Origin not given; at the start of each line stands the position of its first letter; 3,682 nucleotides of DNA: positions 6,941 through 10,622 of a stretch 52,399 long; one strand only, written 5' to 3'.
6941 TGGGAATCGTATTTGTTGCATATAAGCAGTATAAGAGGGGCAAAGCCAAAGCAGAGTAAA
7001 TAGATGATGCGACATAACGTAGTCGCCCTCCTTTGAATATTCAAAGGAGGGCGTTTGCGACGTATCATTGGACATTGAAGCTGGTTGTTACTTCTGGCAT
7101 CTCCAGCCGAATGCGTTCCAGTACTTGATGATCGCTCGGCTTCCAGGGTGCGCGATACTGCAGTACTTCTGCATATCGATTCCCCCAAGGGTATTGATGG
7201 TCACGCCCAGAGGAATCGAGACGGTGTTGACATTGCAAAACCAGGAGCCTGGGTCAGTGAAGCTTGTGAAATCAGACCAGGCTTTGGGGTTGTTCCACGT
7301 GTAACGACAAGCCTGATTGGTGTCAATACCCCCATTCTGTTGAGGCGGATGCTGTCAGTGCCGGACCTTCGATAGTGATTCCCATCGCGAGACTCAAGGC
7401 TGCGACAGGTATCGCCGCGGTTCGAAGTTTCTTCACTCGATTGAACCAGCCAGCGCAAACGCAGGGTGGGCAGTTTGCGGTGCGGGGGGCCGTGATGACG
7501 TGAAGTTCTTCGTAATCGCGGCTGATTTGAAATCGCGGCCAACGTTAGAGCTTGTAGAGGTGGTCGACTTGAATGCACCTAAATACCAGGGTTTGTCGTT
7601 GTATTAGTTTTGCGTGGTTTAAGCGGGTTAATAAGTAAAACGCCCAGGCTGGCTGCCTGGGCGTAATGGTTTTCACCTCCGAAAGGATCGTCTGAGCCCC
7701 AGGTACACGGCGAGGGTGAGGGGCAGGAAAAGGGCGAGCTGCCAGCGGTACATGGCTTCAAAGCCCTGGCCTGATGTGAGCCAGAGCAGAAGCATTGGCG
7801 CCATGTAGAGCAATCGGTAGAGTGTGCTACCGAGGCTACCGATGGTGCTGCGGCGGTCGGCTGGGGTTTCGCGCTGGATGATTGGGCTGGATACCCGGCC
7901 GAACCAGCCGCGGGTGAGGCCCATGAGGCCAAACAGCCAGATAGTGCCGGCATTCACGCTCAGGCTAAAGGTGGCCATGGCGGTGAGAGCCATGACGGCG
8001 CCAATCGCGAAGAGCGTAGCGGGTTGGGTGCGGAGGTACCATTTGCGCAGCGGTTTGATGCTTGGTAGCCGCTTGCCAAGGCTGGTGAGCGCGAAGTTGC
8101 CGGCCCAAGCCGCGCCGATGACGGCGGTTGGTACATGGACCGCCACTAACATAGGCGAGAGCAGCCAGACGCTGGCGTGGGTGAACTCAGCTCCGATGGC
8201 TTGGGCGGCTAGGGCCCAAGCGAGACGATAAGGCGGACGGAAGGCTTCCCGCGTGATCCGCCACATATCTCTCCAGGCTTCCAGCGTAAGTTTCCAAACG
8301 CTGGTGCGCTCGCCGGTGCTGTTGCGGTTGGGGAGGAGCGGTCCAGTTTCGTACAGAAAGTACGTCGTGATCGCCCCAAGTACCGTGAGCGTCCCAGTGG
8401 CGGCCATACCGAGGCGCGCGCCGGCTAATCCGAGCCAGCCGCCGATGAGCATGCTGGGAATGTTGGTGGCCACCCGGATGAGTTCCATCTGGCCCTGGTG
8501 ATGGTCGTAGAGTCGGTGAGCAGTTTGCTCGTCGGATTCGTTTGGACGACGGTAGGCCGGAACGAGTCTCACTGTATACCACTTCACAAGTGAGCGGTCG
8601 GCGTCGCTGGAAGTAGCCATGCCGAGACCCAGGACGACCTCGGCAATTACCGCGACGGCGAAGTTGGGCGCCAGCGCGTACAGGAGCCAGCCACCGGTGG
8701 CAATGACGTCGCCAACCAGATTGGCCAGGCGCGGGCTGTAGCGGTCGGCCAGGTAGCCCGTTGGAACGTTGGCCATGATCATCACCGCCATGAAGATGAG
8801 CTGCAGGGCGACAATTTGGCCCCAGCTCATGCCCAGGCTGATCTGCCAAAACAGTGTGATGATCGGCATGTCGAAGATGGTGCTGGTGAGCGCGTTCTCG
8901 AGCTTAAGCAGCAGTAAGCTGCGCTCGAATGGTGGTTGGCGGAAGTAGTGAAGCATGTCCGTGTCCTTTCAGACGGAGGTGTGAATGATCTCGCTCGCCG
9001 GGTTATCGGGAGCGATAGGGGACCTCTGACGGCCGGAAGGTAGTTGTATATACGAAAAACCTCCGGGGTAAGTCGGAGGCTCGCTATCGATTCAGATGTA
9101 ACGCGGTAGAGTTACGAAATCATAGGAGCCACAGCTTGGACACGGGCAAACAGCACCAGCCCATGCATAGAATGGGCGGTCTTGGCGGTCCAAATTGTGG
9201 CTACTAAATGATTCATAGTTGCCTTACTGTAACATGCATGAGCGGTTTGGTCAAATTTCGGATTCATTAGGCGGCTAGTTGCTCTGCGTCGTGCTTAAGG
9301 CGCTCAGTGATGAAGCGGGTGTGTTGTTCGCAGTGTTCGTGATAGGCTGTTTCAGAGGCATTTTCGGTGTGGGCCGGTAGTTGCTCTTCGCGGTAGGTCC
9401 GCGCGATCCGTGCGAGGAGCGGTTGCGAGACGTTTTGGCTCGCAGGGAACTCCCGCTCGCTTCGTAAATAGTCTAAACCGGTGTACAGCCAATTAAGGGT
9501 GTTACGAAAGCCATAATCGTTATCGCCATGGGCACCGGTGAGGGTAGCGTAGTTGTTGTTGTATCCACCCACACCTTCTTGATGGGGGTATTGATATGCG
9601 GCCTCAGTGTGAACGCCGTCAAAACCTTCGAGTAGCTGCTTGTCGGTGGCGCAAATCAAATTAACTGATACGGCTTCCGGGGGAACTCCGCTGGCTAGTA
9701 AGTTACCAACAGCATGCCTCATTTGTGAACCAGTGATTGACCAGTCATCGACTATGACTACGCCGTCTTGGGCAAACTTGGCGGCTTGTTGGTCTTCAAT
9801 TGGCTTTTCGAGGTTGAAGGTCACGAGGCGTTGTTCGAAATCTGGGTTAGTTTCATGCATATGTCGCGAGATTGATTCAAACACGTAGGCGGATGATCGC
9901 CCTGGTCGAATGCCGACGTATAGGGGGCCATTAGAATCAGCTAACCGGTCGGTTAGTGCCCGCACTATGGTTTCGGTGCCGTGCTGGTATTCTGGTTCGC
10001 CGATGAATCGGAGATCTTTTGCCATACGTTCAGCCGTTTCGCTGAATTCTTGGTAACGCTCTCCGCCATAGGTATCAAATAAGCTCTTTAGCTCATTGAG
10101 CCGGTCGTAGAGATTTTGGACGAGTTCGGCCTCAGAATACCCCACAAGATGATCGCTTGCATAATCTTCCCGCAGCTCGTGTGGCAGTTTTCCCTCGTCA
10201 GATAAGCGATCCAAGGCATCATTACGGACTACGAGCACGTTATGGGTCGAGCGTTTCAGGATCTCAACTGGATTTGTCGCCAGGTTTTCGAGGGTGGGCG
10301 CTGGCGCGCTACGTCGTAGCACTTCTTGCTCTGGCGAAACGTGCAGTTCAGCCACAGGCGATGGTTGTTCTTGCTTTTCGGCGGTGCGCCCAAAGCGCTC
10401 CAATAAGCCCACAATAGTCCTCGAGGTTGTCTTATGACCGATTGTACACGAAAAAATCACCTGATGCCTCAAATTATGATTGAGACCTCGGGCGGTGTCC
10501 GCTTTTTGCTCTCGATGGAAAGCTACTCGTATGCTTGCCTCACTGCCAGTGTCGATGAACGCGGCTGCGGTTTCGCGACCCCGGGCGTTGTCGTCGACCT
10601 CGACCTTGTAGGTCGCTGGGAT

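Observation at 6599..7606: Lower-GC mini-cassette bracketed by 166-bp direct repeats, carrying a convergent membrane-peptide / secreted 4-Cys protein pair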

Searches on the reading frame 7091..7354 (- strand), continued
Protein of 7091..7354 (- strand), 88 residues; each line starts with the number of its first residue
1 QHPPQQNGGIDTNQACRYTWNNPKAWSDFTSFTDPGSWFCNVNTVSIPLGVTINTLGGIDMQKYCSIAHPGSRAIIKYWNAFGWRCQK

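Call 65: list_cluster_members(proteins=[P0005, P0011, P0012, P0020, P0021, P0025, P0037, P0046, P0022, P0014])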
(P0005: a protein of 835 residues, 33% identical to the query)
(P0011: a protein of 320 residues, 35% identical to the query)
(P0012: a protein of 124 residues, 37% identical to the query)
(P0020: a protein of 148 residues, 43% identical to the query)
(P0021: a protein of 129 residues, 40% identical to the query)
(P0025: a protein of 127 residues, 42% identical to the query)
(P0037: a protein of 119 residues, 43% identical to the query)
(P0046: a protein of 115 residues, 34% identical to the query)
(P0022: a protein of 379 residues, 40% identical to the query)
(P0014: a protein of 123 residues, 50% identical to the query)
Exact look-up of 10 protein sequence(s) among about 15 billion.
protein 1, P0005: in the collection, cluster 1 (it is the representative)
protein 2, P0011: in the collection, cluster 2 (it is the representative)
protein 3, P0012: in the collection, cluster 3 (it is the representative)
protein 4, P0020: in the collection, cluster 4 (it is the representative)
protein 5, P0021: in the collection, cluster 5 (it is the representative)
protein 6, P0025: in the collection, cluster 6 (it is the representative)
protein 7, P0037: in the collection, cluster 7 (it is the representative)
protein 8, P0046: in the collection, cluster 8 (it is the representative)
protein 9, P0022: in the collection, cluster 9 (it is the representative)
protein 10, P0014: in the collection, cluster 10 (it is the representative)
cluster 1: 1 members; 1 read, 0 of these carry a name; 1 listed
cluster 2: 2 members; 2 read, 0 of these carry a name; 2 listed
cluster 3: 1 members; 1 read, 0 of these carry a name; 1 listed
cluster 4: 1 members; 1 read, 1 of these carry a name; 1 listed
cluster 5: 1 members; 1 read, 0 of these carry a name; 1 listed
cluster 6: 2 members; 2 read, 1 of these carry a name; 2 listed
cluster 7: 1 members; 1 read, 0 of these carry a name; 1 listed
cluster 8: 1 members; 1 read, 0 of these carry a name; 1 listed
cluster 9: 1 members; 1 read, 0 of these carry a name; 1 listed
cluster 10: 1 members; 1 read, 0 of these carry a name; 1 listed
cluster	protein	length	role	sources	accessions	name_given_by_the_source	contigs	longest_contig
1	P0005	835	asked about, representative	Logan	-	-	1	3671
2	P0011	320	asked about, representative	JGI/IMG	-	-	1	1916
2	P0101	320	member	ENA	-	-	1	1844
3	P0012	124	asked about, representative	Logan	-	-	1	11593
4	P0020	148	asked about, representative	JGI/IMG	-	hypothetical protein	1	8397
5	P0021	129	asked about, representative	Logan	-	-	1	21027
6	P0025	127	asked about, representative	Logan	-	-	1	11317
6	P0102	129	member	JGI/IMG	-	hypothetical protein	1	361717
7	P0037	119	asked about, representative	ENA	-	-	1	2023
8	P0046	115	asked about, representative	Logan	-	-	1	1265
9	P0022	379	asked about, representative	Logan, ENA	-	-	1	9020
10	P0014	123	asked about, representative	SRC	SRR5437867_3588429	-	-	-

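Call 70: search_solved_structures(query=A1, max_evalue=1)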
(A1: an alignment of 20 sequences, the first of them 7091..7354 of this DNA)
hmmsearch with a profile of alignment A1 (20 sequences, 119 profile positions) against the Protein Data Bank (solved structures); distinct sequences matched with E-value up to 1: 0.

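Call 71: fold_search(model_id=the predicted structure, library=viral)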
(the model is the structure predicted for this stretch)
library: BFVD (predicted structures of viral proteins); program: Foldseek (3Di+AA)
matches with E <= 10: 518; with E <= 0.001: 0
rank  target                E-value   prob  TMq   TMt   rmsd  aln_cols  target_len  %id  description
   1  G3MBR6                2.5e-01  0.21  0.29  0.21   9.0       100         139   14  Gp200 [Bacillus phage G]
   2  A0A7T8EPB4            3.2e-01  0.13  0.24  0.11  14.2        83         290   10  Uncharacterized protein [Erwinia phage pEa_SNUABM_5]
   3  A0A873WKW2            4.6e-01  0.38  0.37  0.25   4.4        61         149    5  Uncharacterized protein [Providencia phage PSTCR5]
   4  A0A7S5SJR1            5.9e-01  0.47  0.29  0.28   3.4        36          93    8  (no name in the UniProt tables at hand)
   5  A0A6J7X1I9            1.2e+00  0.28  0.35  0.19   5.9        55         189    7  Uncharacterized protein [uncultured Caudovirales phage]
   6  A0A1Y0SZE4            1.4e+00  0.18  0.30  0.10   6.2        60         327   13  Uncharacterized protein [Pseudomonas phage Phabio]
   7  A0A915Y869            1.4e+00  0.13  0.22  0.10   6.8        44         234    9  (no name in the UniProt tables at hand)
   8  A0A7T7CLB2            1.4e+00  0.10  0.27  0.20  13.9        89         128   10  Uncharacterized protein [Providencia phage PSTRCR_114]
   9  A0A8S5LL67            1.4e+00  0.08  0.24  0.14   7.6        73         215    7  Homing endonuclease [Siphoviridae sp. ctKcB20]
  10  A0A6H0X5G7            1.5e+00  0.12  0.21  0.38   6.8        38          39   16  Uncharacterized protein [Staphylococcus phage Twort (strain DSM 17442 / HER 48)]
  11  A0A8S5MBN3            1.6e+00  0.05  0.21  0.18   9.5        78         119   13  Uncharacterized protein [Podoviridae sp. ct53O25]
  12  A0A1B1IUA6            1.7e+00  0.60  0.32  0.32   2.3        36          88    6  (no name in the UniProt tables at hand)
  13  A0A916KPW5            1.7e+00  0.30  0.34  0.10   5.0        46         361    6  Type VII secretion system protein EssD-like domain-containing protein [Choristoneura biennis entomopoxvirus]
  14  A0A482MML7            1.7e+00  0.20  0.30  0.44   5.0        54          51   11  Uncharacterized protein [Burkholderia phage BcepSauron]
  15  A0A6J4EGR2            1.7e+00  0.10  0.25  0.18  11.1        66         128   12  (no name in the UniProt tables at hand)
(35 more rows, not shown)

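Call 76: find_related_loci(query=A2, collection=viral_contigs, flank=4000)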
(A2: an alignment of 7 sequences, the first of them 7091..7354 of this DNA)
Query A2 (88 aa) in viral_contigs; peptide patterns used: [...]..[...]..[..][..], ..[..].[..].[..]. (x = any residue, [..] = any of these).
84 stretches matched a pattern, but none encodes a relative of the query by tblastn (E <= 1e-3).

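Call 83: find_encoding_contigs(protein=P0021, flank=3000, max_places=2)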
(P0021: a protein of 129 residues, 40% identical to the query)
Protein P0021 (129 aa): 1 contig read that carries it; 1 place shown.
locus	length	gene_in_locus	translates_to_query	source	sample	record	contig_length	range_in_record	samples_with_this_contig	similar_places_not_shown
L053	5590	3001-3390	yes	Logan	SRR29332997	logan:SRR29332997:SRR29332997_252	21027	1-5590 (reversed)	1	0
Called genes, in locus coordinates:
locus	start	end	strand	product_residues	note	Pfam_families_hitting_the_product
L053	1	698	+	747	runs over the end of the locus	-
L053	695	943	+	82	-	-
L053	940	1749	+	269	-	-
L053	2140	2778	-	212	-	PF00440:TetR_N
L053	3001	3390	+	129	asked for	-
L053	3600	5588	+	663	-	?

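Call 84: find_encoding_contigs(protein=P0012, flank=3000, max_places=2)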
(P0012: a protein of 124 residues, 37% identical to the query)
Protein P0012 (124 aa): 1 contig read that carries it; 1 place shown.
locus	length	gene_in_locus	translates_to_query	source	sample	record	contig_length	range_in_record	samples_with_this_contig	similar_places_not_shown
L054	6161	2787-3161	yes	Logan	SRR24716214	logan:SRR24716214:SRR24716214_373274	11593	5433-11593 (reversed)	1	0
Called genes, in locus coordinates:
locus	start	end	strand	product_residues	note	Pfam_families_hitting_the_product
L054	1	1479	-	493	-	?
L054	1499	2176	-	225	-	PF06114:Peptidase_M78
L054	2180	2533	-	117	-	PF12844:HTH_19, PF13560:HTH_31, PF01381:HTH_3, PF13413:HTH_25 (weak)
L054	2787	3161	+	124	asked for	-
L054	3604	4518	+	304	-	-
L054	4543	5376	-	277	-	PF13814:Replic_Relax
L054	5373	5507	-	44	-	-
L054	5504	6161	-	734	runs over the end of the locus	PF02534:T4SS-DNA_transf (faint), PF10412:TrwB_AAD_bind (faint)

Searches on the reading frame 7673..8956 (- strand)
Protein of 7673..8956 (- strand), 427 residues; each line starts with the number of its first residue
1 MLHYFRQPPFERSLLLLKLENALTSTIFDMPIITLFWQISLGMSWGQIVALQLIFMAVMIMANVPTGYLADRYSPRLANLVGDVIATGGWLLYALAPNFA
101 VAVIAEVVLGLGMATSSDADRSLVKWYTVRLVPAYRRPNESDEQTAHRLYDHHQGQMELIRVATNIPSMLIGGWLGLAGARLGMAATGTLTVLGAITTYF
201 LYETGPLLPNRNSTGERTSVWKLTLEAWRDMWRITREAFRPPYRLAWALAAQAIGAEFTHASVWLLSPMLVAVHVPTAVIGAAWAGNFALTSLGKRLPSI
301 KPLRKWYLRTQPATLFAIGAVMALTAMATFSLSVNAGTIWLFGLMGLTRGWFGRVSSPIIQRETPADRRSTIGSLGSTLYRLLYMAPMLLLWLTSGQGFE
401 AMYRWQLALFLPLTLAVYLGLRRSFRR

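Call 10: search_protein_families(library=pfam, max_evalue=1, proteins=[window:7673-8956:-])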
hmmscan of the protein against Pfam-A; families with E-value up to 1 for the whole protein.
window:7673-8956:- (427 aa): 2 families
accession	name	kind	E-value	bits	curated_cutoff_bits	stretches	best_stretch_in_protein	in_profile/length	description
PF07690.21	MFS_1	-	1.8e-10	40.7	33.4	2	31-115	17-310/347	Major Facilitator Superfamily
PF11142.13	DUF2917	-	0.092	12.5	25.5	1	315-341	3-28/59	Protein of unknown function (DUF2917)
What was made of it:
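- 6230..10764 (.): Variable island between rnj (3863-6229) and ftsK (10765-12996). It contains the cassette, an MFS transporter (7673-8956, minus) and a 401-aa PRTase-like ORF (9267-10472, minus). Pfam assignments are from call 10.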

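Call 21: find_encoding_contigs(protein=window:7673-8956:-, flank=6000, max_places=10)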
Protein window:7673-8956:- (427 aa): no gene with exactly this product is on record in the collection.

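Call 59: search_protein_families(library=padloc, max_evalue=0.01, proteins=[window:7673-8956:-])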
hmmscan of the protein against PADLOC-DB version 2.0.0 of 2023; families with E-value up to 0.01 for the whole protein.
window:7673-8956:- (427 aa): 0 families

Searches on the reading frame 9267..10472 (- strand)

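Call 10: search_protein_families(library=pfam, max_evalue=1, proteins=[window:9267-10472:-])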
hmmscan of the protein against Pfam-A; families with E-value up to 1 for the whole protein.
window:9267-10472:- (401 aa): 1 family
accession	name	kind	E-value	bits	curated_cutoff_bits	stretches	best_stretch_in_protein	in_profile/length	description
PF24390.1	PRTase-CE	-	0.21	11.9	27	1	184-259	66-129/253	PRTase-CE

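Call 59: search_protein_families(library=padloc, max_evalue=0.01, proteins=[window:9267-10472:-])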
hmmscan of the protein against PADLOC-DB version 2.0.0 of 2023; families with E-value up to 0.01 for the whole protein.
window:9267-10472:- (401 aa): 1 family
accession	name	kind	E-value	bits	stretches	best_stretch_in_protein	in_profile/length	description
PDLC02931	PRTase_III-A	-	0.0012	16.6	1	192-279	96-180/267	-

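Call 60: search_protein_families(library=phrogs, max_evalue=0.01, proteins=[window:9267-10472:-])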
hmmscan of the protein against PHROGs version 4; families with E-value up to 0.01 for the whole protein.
window:9267-10472:- (401 aa): 0 families
